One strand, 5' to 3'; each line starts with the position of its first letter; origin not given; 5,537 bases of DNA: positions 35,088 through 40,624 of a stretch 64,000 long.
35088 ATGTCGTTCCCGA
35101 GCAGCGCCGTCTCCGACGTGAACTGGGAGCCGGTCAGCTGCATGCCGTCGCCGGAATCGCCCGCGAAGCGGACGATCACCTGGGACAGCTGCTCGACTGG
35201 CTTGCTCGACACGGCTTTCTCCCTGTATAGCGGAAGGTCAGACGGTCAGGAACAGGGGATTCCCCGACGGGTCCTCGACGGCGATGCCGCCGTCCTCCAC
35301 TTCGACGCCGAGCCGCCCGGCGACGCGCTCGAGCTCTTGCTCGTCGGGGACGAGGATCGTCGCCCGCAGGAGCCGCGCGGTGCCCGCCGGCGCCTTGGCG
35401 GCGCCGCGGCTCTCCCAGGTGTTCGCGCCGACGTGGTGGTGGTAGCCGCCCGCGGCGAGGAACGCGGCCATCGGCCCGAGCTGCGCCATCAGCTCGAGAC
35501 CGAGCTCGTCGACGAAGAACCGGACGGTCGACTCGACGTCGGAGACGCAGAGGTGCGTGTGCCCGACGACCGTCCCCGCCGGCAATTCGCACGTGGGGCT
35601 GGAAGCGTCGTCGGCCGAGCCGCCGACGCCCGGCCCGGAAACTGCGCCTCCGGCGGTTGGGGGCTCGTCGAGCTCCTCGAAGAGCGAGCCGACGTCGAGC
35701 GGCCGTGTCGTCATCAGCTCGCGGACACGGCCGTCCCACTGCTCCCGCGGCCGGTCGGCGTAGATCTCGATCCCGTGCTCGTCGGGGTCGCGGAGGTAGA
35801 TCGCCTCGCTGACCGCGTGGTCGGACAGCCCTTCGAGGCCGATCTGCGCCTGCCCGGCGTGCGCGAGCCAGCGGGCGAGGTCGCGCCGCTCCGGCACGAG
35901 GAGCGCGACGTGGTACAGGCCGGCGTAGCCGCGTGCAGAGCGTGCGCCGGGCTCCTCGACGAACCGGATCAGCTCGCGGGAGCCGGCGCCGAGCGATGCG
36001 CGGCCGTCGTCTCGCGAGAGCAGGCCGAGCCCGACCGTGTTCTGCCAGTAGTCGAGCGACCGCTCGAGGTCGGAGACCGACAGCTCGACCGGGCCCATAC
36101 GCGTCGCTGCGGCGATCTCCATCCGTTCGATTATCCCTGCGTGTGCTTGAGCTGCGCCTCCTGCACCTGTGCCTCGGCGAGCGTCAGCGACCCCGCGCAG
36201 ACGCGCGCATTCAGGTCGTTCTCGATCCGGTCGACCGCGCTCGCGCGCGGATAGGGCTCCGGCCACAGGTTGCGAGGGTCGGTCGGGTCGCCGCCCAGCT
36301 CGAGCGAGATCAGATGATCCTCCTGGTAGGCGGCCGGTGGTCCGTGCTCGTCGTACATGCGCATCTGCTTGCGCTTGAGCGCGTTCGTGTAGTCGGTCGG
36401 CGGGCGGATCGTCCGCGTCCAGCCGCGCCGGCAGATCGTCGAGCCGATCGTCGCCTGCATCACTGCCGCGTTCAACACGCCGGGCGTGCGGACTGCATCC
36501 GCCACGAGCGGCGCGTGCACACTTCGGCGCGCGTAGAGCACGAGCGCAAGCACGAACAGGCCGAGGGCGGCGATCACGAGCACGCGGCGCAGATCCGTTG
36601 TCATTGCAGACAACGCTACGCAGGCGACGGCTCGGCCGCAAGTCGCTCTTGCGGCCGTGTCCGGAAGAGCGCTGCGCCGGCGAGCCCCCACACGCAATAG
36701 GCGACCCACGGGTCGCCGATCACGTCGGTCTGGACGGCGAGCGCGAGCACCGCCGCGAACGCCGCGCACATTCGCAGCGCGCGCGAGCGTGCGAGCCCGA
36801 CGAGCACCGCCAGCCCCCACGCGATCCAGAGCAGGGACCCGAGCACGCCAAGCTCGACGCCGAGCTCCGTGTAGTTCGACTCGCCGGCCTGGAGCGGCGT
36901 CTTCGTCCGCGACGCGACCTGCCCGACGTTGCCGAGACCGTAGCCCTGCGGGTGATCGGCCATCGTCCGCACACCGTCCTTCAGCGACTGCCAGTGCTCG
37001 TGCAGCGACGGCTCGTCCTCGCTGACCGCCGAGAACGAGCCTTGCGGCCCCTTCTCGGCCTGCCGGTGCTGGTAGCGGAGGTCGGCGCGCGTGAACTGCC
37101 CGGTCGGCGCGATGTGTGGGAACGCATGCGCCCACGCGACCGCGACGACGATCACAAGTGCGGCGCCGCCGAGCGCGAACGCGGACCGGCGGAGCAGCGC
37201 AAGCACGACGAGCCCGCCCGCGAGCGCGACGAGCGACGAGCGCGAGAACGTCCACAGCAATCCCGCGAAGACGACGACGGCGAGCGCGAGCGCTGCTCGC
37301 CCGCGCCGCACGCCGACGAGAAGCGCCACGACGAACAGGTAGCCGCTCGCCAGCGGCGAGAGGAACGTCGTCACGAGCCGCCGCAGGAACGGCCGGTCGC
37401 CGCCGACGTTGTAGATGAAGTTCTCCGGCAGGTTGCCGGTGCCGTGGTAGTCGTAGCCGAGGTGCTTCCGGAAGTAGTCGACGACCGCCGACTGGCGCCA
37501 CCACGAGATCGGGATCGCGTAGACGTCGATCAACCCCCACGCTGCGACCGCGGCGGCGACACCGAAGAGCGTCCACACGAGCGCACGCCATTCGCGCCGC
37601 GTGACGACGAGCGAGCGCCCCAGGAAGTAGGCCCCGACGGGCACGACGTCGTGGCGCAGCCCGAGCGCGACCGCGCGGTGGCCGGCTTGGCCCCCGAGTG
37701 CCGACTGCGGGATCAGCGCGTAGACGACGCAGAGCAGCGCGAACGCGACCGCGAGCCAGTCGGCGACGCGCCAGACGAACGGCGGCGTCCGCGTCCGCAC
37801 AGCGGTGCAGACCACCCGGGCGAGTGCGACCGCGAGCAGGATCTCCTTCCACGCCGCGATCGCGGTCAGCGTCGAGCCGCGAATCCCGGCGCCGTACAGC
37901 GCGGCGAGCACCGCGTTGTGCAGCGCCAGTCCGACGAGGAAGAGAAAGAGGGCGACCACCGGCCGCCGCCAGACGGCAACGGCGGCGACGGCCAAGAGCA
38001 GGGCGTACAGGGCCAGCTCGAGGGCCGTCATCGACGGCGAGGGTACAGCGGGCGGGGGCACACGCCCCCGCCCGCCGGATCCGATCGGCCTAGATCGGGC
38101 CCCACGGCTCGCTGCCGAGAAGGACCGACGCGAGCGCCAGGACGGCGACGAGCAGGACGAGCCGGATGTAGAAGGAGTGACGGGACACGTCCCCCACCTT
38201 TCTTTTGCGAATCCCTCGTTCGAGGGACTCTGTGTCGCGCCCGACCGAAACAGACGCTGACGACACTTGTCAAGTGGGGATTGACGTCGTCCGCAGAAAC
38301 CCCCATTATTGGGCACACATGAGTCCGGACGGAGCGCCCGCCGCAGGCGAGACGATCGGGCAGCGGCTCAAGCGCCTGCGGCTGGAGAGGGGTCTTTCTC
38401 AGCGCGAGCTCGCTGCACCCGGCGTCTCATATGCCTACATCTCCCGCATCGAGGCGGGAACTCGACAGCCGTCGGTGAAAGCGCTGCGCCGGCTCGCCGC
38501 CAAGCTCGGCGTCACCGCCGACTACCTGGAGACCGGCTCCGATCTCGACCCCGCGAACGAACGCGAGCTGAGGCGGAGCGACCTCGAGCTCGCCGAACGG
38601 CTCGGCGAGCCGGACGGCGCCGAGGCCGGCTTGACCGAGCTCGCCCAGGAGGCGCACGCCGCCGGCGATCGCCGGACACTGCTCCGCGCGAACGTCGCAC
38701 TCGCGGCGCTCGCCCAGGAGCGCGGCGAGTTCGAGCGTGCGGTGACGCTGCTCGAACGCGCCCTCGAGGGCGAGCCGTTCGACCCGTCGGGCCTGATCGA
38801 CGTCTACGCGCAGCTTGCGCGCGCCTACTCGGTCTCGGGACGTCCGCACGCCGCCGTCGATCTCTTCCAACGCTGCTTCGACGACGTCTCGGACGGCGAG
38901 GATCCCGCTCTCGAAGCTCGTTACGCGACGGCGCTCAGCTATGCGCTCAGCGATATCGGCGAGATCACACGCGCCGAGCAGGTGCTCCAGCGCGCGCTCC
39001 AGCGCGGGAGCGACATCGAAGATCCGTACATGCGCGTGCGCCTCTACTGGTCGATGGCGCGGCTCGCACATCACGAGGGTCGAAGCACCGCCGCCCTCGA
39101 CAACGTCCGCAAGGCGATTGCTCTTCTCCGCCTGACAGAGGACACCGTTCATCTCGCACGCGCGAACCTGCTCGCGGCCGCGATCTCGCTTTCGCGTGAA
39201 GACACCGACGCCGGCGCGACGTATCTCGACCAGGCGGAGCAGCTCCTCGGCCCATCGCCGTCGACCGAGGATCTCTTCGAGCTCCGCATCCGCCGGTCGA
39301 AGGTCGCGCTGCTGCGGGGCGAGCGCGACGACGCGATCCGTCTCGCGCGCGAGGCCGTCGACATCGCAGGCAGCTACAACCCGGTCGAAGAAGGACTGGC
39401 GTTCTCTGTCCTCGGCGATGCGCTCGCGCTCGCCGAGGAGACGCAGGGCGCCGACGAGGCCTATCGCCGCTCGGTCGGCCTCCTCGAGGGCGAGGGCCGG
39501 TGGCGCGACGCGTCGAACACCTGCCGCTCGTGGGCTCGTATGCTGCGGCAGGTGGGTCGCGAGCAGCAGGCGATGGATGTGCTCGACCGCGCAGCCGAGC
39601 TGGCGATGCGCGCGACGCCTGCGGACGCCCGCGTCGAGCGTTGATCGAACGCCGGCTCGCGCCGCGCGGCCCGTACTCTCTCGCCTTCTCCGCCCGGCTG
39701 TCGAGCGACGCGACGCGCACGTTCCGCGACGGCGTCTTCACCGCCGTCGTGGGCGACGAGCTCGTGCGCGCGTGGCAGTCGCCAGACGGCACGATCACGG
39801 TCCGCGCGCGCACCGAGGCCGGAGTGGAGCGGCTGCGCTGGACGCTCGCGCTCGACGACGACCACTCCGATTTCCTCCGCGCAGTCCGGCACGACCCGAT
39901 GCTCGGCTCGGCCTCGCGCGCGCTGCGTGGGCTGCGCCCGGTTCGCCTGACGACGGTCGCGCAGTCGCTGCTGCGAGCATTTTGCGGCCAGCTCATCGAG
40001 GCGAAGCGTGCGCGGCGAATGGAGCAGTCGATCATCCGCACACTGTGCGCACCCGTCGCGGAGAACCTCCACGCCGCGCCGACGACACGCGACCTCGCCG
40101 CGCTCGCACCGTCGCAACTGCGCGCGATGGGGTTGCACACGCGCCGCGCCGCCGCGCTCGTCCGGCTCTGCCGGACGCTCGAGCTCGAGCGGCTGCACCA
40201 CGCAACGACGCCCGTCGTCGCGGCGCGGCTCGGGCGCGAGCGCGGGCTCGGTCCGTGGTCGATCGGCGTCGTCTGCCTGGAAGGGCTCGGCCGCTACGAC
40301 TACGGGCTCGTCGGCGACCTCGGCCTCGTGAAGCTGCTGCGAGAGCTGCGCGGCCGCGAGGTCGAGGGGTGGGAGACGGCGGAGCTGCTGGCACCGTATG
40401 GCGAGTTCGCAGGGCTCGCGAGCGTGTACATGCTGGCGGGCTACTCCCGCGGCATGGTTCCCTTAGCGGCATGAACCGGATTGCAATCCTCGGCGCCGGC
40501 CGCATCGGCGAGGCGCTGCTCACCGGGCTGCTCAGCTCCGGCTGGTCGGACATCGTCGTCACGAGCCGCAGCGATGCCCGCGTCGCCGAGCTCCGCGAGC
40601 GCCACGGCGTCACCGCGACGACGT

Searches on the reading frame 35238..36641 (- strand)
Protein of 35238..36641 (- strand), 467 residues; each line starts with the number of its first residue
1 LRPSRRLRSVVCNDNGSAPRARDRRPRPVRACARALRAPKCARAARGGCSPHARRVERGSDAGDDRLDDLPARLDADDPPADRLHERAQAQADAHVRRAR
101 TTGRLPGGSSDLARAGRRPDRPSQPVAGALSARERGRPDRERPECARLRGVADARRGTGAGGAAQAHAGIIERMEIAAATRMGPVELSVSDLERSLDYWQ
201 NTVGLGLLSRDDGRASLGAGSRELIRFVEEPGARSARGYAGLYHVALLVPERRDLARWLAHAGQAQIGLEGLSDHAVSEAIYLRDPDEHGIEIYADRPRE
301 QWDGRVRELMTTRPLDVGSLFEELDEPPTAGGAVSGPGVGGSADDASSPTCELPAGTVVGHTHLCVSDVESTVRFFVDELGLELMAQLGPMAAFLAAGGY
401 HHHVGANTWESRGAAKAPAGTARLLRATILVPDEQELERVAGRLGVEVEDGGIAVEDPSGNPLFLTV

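Call 50: search_protein_families(library=pfam, proteins=[window:35238-36641:-], max_evalue=0.0001)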
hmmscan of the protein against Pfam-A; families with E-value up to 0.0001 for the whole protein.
window:35238-36641:- (467 aa): 1 family
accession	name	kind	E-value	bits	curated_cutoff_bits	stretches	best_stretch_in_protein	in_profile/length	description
PF00903.31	Glyoxalase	-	4.3e-16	59.8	20.6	1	182-293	2-121/121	Glyoxalase/Bleomycin resistance protein/Dioxygenase superfamily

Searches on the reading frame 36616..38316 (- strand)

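Call 50: search_protein_families(library=pfam, proteins=[window:36616-38316:-], max_evalue=0.0001)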
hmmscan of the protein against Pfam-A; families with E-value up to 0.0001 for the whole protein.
window:36616-38316:- (566 aa): 1 family
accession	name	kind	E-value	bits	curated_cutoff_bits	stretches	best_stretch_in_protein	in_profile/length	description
PF04932.20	Wzy_C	-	1.1e-11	45.1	31.7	1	345-498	2-149/149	O-Antigen ligase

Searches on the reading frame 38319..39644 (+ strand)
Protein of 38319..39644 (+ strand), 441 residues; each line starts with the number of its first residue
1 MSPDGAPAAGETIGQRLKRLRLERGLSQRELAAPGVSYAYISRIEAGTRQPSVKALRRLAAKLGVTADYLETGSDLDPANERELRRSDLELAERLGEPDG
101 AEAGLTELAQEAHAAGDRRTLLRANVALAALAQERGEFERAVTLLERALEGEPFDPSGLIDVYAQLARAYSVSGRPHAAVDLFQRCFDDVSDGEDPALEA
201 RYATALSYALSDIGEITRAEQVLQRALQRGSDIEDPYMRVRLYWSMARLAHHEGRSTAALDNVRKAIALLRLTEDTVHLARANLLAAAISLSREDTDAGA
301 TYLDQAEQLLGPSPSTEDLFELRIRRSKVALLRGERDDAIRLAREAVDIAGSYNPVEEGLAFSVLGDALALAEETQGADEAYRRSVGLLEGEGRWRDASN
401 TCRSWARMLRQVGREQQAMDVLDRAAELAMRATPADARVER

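Call 20: search_protein_families(library=ncbifam, proteins=[window:38319-39644:+], max_evalue=1)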
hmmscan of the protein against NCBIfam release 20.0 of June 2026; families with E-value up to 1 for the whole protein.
window:38319-39644:+ (441 aa): 28 families (the best 25 are shown)
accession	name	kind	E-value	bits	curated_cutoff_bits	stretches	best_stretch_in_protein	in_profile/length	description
NF053720.1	NsdA_fam_reg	subfamily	2.4e-12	47.1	75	3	101-228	220-357/432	NsdA family TPR-like regulatory protein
NF041951.1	phage_RstR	subfamily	5e-11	42.8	80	1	13-86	3-78/108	RstR family transcriptional repressor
NF006015.0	PRK08154.1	subfamily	2.4e-08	33.5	204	1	12-81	30-100/314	anaerobic benzoate catabolism transcriptional regulator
NF038139.1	Reg_Aceta_RamB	equivalog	5.3e-07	28.6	700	1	13-74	3-65/465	acetate metabolism transcriptional regulator RamB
NF040959.1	MamA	equivalog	6.6e-07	29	200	1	131-269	46-168/204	magnetosome protein MamA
TIGR03070.1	couple_hipB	subfamily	6.8e-07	29.1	71.65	1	12-65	2-56/58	type II toxin-antitoxin system Y4mF family antitoxin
NF047558.1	TPR_END_plus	domain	6.9e-07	29.1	32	0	163-188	2-27/56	TPR end-of-group domain-containing protein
TIGR02521.1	type_IV_pilW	equivalog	1.8e-06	27.6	154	1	114-186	23-91/234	type IV pilus biogenesis/stability protein PilW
NF047948.1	male_kill_WMK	equivalog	8.8e-06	25.4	300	1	12-70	5-64/300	WO male-killing family protein Wmk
NF003420.0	PRK04841.1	equivalog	2.5e-05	22.5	537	2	118-312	448-644/903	HTH-type transcriptional regulator MalT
NF007257.0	PRK09706.1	subfamily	2.6e-05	24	101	1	11-91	4-85/135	transcriptional repressor DicA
NF007408.0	PRK09943.1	equivalog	9.3e-05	22.1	211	1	12-62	7-58/185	HTH-type transcriptional regulator PuuR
NF008757.0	PRK11788.1-5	equivalog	0.00029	20.1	363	1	124-307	71-241/388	lipopolysaccharide assembly protein LapB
NF010465.0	PRK13890.1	equivalog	0.0004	20.5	96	1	19-81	12-75/121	conjugal transfer protein TrbA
NF052312.1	T9SS_PorW_SprE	equivalog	0.00044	19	250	1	165-307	146-280/716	type IX secretion system periplasmic lipoprotein PorW/SprE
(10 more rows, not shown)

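Call 31: find_related_loci(query=window:38319-39644:+, collection=metagenome_contigs, flank=2500)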
Query window:38319-39644:+ (441 aa) in metagenome_contigs; peptide patterns used: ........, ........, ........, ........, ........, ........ (x = any residue, [..] = any of these).
600 stretches matched a pattern (row limit reached: there are more); 482 encode a relative of the query (tblastn E <= 1e-3); the best 80 are kept; 80 distinct loci.
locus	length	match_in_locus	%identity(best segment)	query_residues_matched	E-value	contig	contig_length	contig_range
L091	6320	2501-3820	78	1-440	0e+0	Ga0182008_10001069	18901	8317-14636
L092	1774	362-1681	78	1-440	0e+0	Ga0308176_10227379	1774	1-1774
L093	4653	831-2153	78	1-441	0e+0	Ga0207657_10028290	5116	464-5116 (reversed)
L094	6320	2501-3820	77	1-440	0e+0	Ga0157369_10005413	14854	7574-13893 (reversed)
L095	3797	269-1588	76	1-441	0e+0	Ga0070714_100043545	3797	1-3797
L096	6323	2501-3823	68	1-441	0e+0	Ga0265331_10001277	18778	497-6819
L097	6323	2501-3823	68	1-441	0e+0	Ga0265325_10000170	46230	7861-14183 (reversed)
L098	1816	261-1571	71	1-437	0e+0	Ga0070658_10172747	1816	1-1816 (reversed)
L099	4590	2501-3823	68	1-441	0e+0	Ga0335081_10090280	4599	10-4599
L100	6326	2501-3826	64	1-441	1e-175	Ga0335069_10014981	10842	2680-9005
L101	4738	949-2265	65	1-439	4e-180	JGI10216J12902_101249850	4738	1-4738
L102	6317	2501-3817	68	1-439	1e-174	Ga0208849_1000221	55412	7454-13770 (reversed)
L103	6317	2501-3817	66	1-440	6e-172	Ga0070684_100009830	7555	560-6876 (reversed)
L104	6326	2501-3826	63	1-441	9e-171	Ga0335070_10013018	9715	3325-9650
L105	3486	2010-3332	64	1-440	1e-177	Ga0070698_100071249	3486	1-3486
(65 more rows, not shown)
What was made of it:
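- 38319..39644 (+): Receptor 1: paralogous XRE-HTH + TPR regulator, 441 aa. 80 related metagenome loci at 48-78% identity (call 31).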

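Call 50: search_protein_families(library=pfam, proteins=[window:38319-39644:+], max_evalue=0.0001)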
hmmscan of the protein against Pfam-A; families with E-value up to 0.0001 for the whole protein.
window:38319-39644:+ (441 aa): 11 families
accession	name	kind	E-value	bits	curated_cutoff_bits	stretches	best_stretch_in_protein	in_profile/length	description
PF17874.7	TPR_MalT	-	2.9e-18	66.7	45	2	163-315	43-196/336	MalT-like TPR region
PF01381.28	HTH_3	-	2.4e-14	53.5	23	1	17-70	1-55/55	Helix-turn-helix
PF13428.12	TPR_14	-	1.3e-11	44.4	23.5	0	123-157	2-36/44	Tetratricopeptide repeat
PF13560.12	HTH_31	-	3.8e-11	43.6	27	1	13-68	2-59/64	Helix-turn-helix domain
PF07719.23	TPR_2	-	1.3e-10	41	27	0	126-150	5-29/34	Tetratricopeptide repeat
PF13424.12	TPR_12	-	1.7e-10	41.4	30.1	0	163-228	6-73/77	Tetratricopeptide repeat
PF13176.12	TPR_7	-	7e-09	35.5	27.9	0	127-153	4-32/36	Tetratricopeptide repeat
PF13181.12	TPR_8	-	1.6e-08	34.4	25.7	0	161-187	2-28/34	Tetratricopeptide repeat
PF13374.12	TPR_10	-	1.1e-07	32.1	27.5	0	128-150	8-30/42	Tetratricopeptide repeat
PF12844.13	HTH_19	-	9.2e-07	29.1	30.2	1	14-74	1-62/64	Helix-turn-helix domain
PF00515.34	TPR_1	-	2.7e-06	27.4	27.8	0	161-186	2-27/34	Tetratricopeptide repeat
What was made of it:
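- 38319..39644 (+): Pfam HTH_3, HTH_31, TPR_MalT, TPR_12 (call 50).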

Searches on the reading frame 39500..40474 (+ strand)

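Call 50: search_protein_families(library=pfam, proteins=[window:39500-40474:+], max_evalue=0.0001)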
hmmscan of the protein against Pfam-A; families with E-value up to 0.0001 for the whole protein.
window:39500-40474:+ (324 aa): 1 family
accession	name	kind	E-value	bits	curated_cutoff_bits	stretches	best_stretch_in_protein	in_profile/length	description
PF00730.31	HhH-GPD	-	4.4e-05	24.2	26.2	1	180-285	19-88/108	HhH-GPD superfamily base excision DNA repair protein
